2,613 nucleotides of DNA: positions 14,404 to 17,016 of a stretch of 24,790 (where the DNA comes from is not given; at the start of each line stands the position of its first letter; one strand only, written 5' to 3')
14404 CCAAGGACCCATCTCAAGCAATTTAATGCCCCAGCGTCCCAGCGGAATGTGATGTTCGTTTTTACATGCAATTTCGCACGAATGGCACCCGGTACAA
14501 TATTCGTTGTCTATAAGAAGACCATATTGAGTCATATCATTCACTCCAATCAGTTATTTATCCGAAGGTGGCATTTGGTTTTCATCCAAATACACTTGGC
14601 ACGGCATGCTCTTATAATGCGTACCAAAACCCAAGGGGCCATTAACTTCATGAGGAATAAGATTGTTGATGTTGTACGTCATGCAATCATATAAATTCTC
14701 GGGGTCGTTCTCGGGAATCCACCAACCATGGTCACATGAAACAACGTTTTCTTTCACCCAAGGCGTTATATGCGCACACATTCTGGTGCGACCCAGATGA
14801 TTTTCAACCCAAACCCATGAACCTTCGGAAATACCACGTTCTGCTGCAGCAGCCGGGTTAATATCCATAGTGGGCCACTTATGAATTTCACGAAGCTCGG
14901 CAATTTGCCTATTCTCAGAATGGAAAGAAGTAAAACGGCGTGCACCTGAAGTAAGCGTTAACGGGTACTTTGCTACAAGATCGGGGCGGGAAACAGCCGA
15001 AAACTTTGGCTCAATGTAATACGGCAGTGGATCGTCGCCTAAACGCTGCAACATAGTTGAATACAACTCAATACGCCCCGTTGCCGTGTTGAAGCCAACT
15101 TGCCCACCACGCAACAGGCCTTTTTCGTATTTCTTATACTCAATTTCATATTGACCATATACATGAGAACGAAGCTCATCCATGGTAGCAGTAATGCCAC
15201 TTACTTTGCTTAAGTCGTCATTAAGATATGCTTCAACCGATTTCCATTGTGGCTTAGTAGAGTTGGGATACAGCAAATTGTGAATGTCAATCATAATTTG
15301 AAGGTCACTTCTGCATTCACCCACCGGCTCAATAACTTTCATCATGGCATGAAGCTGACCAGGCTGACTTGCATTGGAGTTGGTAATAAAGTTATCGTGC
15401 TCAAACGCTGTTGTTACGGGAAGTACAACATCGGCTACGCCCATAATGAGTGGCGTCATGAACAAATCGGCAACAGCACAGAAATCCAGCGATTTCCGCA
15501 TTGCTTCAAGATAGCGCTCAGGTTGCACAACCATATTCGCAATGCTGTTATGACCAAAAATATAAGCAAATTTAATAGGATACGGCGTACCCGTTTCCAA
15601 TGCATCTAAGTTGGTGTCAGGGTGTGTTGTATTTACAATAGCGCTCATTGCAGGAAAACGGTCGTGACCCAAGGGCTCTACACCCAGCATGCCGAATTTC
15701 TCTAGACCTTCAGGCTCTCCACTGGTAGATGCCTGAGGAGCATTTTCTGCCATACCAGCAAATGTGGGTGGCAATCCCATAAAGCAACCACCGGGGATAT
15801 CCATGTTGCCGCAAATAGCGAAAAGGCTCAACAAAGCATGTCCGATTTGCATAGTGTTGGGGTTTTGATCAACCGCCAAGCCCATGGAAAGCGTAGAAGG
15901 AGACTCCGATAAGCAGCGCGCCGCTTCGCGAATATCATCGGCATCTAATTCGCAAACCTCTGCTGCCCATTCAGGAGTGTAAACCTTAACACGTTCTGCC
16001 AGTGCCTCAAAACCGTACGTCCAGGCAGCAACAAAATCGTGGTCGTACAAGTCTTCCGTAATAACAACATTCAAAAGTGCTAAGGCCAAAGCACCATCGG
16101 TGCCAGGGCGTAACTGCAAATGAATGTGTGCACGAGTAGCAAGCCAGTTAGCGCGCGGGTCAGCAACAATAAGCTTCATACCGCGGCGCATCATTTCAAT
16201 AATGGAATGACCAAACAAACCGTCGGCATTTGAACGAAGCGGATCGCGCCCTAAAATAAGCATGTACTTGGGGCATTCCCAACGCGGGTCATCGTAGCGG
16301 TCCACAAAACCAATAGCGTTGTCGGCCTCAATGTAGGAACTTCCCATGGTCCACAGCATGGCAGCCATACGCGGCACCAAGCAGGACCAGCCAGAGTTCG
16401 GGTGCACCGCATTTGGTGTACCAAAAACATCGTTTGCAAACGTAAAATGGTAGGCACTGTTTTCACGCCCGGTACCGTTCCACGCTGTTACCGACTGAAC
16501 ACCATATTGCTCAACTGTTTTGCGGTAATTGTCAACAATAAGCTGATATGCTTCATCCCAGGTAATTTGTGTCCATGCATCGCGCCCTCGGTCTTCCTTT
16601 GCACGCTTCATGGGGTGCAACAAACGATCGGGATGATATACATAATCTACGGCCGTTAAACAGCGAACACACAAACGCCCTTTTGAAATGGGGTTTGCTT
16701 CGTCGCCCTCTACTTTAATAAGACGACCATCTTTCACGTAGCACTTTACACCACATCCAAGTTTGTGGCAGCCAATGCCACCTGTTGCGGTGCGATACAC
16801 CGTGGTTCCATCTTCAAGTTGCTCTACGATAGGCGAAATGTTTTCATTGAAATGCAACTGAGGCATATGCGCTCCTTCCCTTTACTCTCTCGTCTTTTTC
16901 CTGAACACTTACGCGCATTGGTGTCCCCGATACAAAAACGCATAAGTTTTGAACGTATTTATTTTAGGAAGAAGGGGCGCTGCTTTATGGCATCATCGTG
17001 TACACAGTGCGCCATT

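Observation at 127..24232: One locus joins O-demethylase-like URO-D-fold enzymes with three dehydroxylase/transhydroxylase-type Mo enzymes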

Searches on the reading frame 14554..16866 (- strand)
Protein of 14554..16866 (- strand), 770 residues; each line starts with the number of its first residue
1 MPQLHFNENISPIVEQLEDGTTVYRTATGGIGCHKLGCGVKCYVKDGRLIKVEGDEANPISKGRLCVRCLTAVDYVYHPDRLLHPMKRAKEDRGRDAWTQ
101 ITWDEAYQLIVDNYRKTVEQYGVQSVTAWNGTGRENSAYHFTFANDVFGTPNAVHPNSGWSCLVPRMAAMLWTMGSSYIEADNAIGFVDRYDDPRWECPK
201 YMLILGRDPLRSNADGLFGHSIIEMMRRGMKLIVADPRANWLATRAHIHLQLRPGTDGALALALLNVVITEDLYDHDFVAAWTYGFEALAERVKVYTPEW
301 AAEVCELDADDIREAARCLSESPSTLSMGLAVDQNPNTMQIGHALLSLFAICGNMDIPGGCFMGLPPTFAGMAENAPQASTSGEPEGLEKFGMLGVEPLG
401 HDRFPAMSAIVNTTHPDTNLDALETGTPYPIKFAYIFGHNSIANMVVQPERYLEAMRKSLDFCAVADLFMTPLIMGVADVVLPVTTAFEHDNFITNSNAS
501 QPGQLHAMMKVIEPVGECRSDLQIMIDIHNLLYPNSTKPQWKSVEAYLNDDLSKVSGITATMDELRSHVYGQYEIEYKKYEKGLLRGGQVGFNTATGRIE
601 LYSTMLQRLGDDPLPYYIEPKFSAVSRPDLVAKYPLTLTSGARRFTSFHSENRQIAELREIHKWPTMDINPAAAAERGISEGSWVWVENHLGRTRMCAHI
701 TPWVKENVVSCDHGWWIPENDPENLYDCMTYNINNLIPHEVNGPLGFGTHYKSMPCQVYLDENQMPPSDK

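Call 4: search_protein_families(library=pfam, proteins=[window:14554-16866:-])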
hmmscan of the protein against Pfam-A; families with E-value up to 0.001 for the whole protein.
window:14554-16866:- (770 aa): 3 families
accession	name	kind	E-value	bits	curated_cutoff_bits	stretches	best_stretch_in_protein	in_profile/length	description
PF00384.28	Molybdopterin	-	1.5e-32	113.5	24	1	81-528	1-350/353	Molybdopterin oxidoreductase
PF01568.27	Molydop_binding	-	7.7e-15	55.3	26.8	1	646-752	12-107/110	Molydopterin dinucleotide binding domain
PF04879.21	Molybdop_Fe4S4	-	5.5e-09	36.3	22.7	1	36-78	13-55/55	Molybdopterin oxidoreductase Fe4S4 domain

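Call 6: search_protein_families(library=ncbifam, proteins=[window:14554-16866:-], max_evalue=0.01)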
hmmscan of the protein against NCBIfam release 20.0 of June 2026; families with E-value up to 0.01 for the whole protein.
window:14554-16866:- (770 aa): 24 families
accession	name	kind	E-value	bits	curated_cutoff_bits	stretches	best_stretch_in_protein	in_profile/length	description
TIGR01591.1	Fdh-alpha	equivalog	2.3e-71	240.8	666.25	2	36-361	8-317/672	formate dehydrogenase subunit alpha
NF012032.0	PRK15488.1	equivalog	3.2e-71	240.4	694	1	37-740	54-740/759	thiosulfate reductase PhsA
TIGR02166.1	dmsA_ynfE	subfamily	2.7e-61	207.6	777.7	1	37-720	56-757/794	DMSO/selenate family reductase complex A subunit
TIGR00509.1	bisC_fam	subfamily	5.6e-50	170.4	1017.55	2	225-735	200-728/772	molybdopterin guanine dinucleotide-containing S/N-oxide reductase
NF047855.1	AssmNtatRedNasC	equivalog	7.6e-41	140.2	1100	3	227-356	207-337/708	assimilatory nitrate reductase catalytic subunit NasC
TIGR03479.1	DMSO_red_II_alp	subfamily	8.8e-40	136.6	984.75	3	29-280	62-304/913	molybdopterin-dependent oxidoreductase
NF011566.1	PRK14990.1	exception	1.4e-36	125.8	1600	1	37-718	70-775/814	dimethylsulfoxide reductase subunit A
NF041884.1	selenate_YnfF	exception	8.9e-34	116.5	1650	2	14-287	38-303/798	selenate/tellurate reductase subunit YnfF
NF041885.1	selenate_YnfE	exception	1.1e-33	116.1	1675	1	37-717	60-763/805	selenate/tellurate reductase subunit YnfE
NF011682.0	PRK15102.1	equivalog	1.6e-33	115.8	909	1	245-736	277-784/829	trimethylamine-N-oxide reductase TorA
TIGR02164.1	torA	equivalog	3.3e-33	114.8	1465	2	245-529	273-561/824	trimethylamine-N-oxide reductase TorA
NF041714.1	arsenate_red_ArrA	equivalog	7.2e-27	93.9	1600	2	26-283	51-296/848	arsenate respiratory reductase molybdopterin-containing subunit ArrA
NF041323.1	Nitr_red_NasA_Halo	equivalog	1.7e-24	86.4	1000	1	36-546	5-484/673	assimilatory nitrate reductase NasA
TIGR01553.1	formate-DH-alph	equivalog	1.9e-23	82.2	814.2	2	38-121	56-143/1009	formate dehydrogenase-N subunit alpha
NF041513.1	formate_DH_Act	exception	4.8e-22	77.6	1400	2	36-119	52-132/1067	formate dehydrogenase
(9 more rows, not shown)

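Call 9: search_solved_structures(query=window:14554-16866:-, max_evalue=1e-10)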
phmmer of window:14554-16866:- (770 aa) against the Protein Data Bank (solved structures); distinct sequences matched with E-value up to 1e-10: 32.
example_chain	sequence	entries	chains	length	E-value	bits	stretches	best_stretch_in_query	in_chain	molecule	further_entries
2e7z_A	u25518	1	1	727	1.2e-69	238.5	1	36-723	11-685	Acetylene hydratase Ahy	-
2vpw_A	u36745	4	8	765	5.3e-62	213.3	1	33-622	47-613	THIOSULFATE REDUCTASE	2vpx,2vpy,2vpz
7qv7_S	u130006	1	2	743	1.1e-43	152.6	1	36-716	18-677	Hydrogen dependent carbon dioxide reductase subunit FdhF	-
7vw6_A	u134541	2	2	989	7.5e-41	143.3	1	36-527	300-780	Formate dehydrogenase | Tungsten-containing formate dehydrogenase alpha subunit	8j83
7e5z_A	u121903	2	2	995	7.6e-41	143.3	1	36-527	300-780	Formate dehydrogenase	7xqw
1dms_A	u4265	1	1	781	4.3e-40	140.8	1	73-722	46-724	DMSO REDUCTASE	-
1aa6_A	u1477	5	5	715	4.7e-40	140.7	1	36-542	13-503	FORMATE DEHYDROGENASE H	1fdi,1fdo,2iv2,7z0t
1e18_A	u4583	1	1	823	6.2e-39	137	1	72-721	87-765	DMSO REDUCTASE.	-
1dmr_A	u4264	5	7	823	1.4e-38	135.8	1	72-721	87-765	DMSO REDUCTASE | Dimethyl sulfoxide/trimethylamine N-oxide reductase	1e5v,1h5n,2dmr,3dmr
1e60_A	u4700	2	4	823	1.5e-38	135.7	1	72-721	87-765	Dimethyl sulfoxide/trimethylamine N-oxide reductase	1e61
4dmr_A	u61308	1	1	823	2.1e-38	135.2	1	73-721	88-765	DMSO REDUCTASE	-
9t1s_L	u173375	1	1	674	5.8e-38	133.8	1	36-524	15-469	formate dehydrogenase (coenzyme F420)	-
1eu1_A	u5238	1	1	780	3.2e-37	131.3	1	32-526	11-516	DIMETHYL SULFOXIDE REDUCTASE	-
9wxb_B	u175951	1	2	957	1.2e-33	119.5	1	20-498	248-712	Formate dehydrogenase alpha subunit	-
7bkb_D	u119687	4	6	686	9.4e-30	106.6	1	35-528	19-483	Formate dehydrogenase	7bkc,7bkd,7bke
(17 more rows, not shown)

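Call 14: find_encoding_contigs(protein=window:14554-16866:-, flank=10000, max_places=6)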
Protein window:14554-16866:- (770 aa): 11 contigs read that carry it; 6 places shown.
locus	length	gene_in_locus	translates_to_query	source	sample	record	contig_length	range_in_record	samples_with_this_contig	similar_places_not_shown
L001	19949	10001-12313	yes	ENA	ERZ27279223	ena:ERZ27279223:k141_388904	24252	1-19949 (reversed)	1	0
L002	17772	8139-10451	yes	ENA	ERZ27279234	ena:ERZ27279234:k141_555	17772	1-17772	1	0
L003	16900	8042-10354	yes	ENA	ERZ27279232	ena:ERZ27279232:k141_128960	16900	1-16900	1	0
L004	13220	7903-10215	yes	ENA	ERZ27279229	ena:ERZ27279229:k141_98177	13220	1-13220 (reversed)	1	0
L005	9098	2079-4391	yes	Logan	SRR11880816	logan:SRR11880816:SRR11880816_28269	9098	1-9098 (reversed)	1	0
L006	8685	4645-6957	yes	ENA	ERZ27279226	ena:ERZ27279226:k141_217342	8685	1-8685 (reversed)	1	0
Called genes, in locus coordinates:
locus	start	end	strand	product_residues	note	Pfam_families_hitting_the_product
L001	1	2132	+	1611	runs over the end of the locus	PF02368:Big_2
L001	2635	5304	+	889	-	PF21423:AhtL-like_1st, PF00384:Molybdopterin, PF01568:Molydop_binding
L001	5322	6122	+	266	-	PF13247:Fer4_11, PF13620:CarboxypepD_reg, PF13715:CarbopepD_reg_2 (weak)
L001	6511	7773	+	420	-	PF00083:Sugar_tr (weak), PF07690:MFS_1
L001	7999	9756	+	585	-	PF13556:HTH_30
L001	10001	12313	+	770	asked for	PF04879:Molybdop_Fe4S4, PF00384:Molybdopterin, PF01568:Molydop_binding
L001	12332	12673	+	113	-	-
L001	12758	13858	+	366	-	PF01208:URO-D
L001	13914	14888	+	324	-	PF01208:URO-D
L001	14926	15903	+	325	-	PF01208:URO-D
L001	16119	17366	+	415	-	PF07690:MFS_1, PF00083:Sugar_tr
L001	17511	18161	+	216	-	PF02492:cobW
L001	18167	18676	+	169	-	-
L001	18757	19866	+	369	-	PF01208:URO-D (weak)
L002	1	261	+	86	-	?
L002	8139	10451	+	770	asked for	PF04879:Molybdop_Fe4S4, PF00384:Molybdopterin, PF01568:Molydop_binding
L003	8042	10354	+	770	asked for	PF04879:Molybdop_Fe4S4, PF00384:Molybdopterin, PF01568:Molydop_binding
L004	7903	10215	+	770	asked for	PF04879:Molybdop_Fe4S4, PF00384:Molybdopterin, PF01568:Molydop_binding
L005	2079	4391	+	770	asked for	PF04879:Molybdop_Fe4S4, PF00384:Molybdopterin, PF01568:Molydop_binding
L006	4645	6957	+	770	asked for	PF04879:Molybdop_Fe4S4, PF00384:Molybdopterin, PF01568:Molydop_binding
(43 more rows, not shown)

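Call 31: find_homologous_proteins(query=window:14554-16866:-)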
Query window:14554-16866:- (770 aa): 3908 proteins with E <= 0.001 among 8000 candidates; the best 120 are listed.
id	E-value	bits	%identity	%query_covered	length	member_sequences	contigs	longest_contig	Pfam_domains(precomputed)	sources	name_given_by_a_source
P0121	0.0e+0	1703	92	100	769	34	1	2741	PF00384.28,PF01568.28,PF04879.22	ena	-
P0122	0.0e+0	1406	76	100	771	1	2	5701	PF00384.28,PF01568.28,PF04879.22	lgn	-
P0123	0.0e+0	1342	73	99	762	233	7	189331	PF00384.28,PF01568.28,PF04879.22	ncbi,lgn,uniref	ncbi:molybdopterin-dependent oxidoreductase [Raoultibacter massiliensis]|uniref:Molybdopterin-depend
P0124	0.0e+0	1339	73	99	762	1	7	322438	PF00384.28,PF01568.28,PF04879.22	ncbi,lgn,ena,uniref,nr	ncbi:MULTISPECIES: molybdopterin-dependent oxidoreductase [Gordonibacter]|uniref:Molybdopterin-depen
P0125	0.0e+0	1336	72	99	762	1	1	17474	PF00384.28,PF01568.28,PF04879.22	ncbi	-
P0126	0.0e+0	1335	72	99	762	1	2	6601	PF00384.28,PF01568.28,PF04879.22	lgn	-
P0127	0.0e+0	1334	72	99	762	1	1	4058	PF00384.28,PF01568.28,PF04879.22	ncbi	-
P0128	0.0e+0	1332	72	99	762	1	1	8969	PF00384.28,PF01568.28,PF04879.22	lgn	-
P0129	0.0e+0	1329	72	99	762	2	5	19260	PF00384.28,PF01568.28,PF04879.22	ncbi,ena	-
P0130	0.0e+0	1324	71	99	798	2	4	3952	PF00384.28,PF01568.28,PF04879.22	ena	-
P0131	0.0e+0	1322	71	99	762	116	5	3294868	PF00384.28,PF01568.28,PF04879.22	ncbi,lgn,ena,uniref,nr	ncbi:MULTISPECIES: molybdopterin-dependent oxidoreductase [Gordonibacter]|uniref:Dehydrogenase n=1 T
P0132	0.0e+0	1317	71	99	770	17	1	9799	PF00384.28,PF01568.28,PF04879.22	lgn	-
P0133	0.0e+0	1317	72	99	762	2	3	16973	PF00384.28,PF01568.28,PF04879.22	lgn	-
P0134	0.0e+0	1312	71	99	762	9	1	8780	PF00384.28,PF01568.28,PF04879.22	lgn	-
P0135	0.0e+0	1312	71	99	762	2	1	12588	PF00384.28,PF01568.28,PF04879.22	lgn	-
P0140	0.0e+0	1288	70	99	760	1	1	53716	PF00384.28,PF01568.28,PF04879.22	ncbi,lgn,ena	-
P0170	0.0e+0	1026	58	99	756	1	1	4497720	PF00384.28,PF01568.28,PF04879.22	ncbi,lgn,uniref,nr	ncbi:molybdopterin-dependent oxidoreductase [Dehalobacter sp. DCM]|uniref:molybdopterin-dependent ox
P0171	0.0e+0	1015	57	99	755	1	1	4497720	PF00384.28,PF01568.28,PF04879.22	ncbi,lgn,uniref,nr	ncbi:molybdopterin-dependent oxidoreductase [Dehalobacter sp. DCM]|uniref:molybdopterin-dependent ox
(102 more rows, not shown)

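Call 32: find_encoding_contigs(protein=P0131, flank=10000, max_places=3)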
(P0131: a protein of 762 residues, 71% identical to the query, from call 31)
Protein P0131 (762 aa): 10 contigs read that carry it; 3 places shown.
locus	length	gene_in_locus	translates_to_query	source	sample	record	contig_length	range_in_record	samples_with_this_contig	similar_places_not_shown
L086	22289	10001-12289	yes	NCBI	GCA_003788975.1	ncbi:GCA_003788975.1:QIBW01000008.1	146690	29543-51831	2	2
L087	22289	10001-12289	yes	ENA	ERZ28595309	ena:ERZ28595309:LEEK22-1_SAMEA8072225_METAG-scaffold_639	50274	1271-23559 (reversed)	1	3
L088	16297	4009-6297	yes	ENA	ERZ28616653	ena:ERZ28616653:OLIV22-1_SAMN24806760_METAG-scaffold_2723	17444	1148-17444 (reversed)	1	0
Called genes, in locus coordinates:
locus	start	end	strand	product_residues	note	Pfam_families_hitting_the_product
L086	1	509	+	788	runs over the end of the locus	PF04879:Molybdop_Fe4S4, PF00384:Molybdopterin, PF01568:Molydop_binding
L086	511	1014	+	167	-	-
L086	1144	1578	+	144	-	PF00254:FKBP_C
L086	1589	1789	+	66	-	-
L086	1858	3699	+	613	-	PF00196:GerE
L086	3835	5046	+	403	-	PF07690:MFS_1, PF00083:Sugar_tr, PF07690:MFS_1 (weak)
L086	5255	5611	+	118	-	-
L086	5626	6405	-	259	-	PF00440:TetR_N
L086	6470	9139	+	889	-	PF21423:AhtL-like_1st, PF00384:Molybdopterin (weak), PF01568:Molydop_binding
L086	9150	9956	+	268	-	PF12838:Fer4_7 (faint), PF13247:Fer4_11, PF13620:CarboxypepD_reg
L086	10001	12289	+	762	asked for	PF04879:Molybdop_Fe4S4, PF00384:Molybdopterin, PF01568:Molydop_binding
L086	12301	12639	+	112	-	PF13247:Fer4_11 (weak)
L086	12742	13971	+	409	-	PF00083:Sugar_tr (faint), PF07690:MFS_1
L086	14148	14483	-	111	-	-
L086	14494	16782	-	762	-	PF04879:Molybdop_Fe4S4, PF00384:Molybdopterin, PF01568:Molydop_binding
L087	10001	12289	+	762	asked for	PF04879:Molybdop_Fe4S4, PF00384:Molybdopterin, PF01568:Molydop_binding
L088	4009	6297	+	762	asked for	PF04879:Molybdop_Fe4S4, PF00384:Molybdopterin, PF01568:Molydop_binding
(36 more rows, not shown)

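Call 33: list_cluster_members(proteins=[P0131, P0124, P0123])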
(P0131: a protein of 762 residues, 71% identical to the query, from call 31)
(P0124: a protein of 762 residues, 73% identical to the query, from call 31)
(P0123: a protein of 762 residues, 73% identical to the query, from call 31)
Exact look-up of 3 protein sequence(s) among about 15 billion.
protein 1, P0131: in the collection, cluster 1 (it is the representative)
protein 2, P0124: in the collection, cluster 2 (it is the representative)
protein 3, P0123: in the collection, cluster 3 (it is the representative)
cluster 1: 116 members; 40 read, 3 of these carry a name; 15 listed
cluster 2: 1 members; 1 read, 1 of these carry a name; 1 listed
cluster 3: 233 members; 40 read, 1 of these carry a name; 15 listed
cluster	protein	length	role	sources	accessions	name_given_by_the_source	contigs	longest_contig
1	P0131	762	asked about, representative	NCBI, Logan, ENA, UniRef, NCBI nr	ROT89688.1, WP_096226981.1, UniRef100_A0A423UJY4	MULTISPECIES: molybdopterin-dependent oxidoreductase [Gordonibacter] | Dehydrogenase n=1 Tax=Gordonibacter urolithinfaciens TaxID=1335613 RepID=A0A423UJY4_9ACTN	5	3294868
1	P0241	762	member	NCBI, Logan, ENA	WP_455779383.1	molybdopterin-dependent oxidoreductase [Gordonibacter pamelaeae]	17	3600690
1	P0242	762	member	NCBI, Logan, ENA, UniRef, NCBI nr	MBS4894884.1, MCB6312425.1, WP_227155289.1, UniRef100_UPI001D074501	MAG: molybdopterin-dependent oxidoreductase [Gordonibacter pamelaeae] | molybdopterin-dependent oxidoreductase n=1 Tax=Gordonibacter pamelaeae TaxID=471189 ... | molybdopterin-dependent oxidoreductase [Gordonibacter pamelaeae]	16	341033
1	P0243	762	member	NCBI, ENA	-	-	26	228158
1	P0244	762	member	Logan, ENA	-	-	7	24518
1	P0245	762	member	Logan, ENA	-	-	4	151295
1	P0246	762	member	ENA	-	-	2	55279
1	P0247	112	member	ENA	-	-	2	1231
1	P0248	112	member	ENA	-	-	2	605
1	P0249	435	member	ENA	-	-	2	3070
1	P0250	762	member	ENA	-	-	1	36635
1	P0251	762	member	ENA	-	-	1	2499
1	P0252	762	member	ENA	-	-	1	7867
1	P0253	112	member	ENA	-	-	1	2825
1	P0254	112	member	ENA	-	-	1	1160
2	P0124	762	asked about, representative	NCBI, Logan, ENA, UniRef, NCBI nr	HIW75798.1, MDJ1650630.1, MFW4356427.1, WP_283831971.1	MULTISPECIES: molybdopterin-dependent oxidoreductase [Gordonibacter] | Molybdopterin-dependent oxidoreductase n=1 Tax=Gordonibacter faecis TaxID=3047475 ... | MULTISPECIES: molybdopterin-dependent oxidoreductase [unclassified Gordonibacter]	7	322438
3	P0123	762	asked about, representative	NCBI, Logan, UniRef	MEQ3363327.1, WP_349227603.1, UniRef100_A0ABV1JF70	molybdopterin-dependent oxidoreductase [Raoultibacter massiliensis] | Molybdopterin-dependent oxidoreductase n=1 Tax=Raoultibacter massiliensis TaxID=1852371 ...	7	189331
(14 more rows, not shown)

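Call 48: find_related_loci(query=A3, collection=metagenome_contigs, flank=10000)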
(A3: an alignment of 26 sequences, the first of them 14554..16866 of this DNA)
Query A3 (770 aa) in metagenome_contigs; peptide patterns used: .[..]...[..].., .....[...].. (x = any residue, [..] = any of these).
309 stretches matched a pattern; 172 encode a relative of the query (tblastn E <= 1e-3); the best 80 are kept; 76 distinct loci.
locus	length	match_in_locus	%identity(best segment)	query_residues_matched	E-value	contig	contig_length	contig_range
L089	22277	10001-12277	73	1-759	0e+0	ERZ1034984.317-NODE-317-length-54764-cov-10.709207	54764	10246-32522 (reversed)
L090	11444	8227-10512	72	1-762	0e+0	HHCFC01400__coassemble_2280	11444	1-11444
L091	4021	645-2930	62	1-760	0e+0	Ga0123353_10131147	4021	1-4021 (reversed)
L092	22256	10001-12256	60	1-759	0e+0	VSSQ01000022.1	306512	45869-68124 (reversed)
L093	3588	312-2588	52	11-763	0e+0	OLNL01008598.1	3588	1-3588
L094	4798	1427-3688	52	11-758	0e+0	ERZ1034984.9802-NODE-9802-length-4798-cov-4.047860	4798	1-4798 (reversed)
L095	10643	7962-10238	52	11-763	0e+0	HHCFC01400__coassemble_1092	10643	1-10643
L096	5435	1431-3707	52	11-763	0e+0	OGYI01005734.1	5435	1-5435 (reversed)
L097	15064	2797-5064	54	1-759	0e+0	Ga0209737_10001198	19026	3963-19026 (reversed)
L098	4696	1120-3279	51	32-762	0e+0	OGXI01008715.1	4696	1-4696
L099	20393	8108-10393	73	1-762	0e+0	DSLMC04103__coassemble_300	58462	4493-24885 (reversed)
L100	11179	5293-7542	46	4-759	0e+0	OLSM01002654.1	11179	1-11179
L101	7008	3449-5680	46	4-759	0e+0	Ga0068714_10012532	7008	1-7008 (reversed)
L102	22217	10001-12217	47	18-759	0e+0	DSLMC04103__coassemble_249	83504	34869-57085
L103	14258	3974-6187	46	22-762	0e+0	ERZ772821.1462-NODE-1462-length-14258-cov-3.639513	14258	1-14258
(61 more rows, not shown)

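Call 68: find_encoding_contigs(protein=P0140, flank=10000, max_places=2)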
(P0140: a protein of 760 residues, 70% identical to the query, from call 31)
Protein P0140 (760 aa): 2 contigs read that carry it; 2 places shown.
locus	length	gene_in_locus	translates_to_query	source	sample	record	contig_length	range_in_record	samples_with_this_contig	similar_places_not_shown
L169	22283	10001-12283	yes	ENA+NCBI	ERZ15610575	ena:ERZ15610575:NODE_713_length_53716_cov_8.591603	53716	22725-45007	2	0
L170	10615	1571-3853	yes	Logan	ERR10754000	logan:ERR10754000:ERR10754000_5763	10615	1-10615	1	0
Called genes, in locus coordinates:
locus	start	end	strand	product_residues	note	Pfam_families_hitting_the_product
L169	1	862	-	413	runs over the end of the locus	PF00083:Sugar_tr, PF03209:PUCC (weak), PF07690:MFS_1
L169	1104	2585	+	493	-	PF00196:GerE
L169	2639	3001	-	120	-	PF13247:Fer4_11 (weak)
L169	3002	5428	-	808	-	PF04879:Molybdop_Fe4S4 (weak), PF00384:Molybdopterin, PF01568:Molydop_binding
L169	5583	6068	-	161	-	PF00254:FKBP_C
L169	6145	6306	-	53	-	-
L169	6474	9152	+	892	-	PF21423:AhtL-like_1st, PF00384:Molybdopterin (weak), PF01568:Molydop_binding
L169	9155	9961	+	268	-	PF13247:Fer4_11, PF13620:CarboxypepD_reg, PF13715:CarbopepD_reg_2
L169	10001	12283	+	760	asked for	PF04879:Molybdop_Fe4S4, PF00384:Molybdopterin, PF01568:Molydop_binding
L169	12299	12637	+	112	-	-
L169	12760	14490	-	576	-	PF13556:HTH_30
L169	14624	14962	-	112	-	PF12797:Fer4_2 (weak), PF13247:Fer4_11 (weak)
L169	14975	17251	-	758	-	PF04879:Molybdop_Fe4S4, PF00384:Molybdopterin, PF01568:Molydop_binding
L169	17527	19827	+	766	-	PF04879:Molybdop_Fe4S4, PF00384:Molybdopterin, PF01568:Molydop_binding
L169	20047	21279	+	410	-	PF00083:Sugar_tr (faint), PF07690:MFS_1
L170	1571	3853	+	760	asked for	PF04879:Molybdop_Fe4S4, PF00384:Molybdopterin, PF01568:Molydop_binding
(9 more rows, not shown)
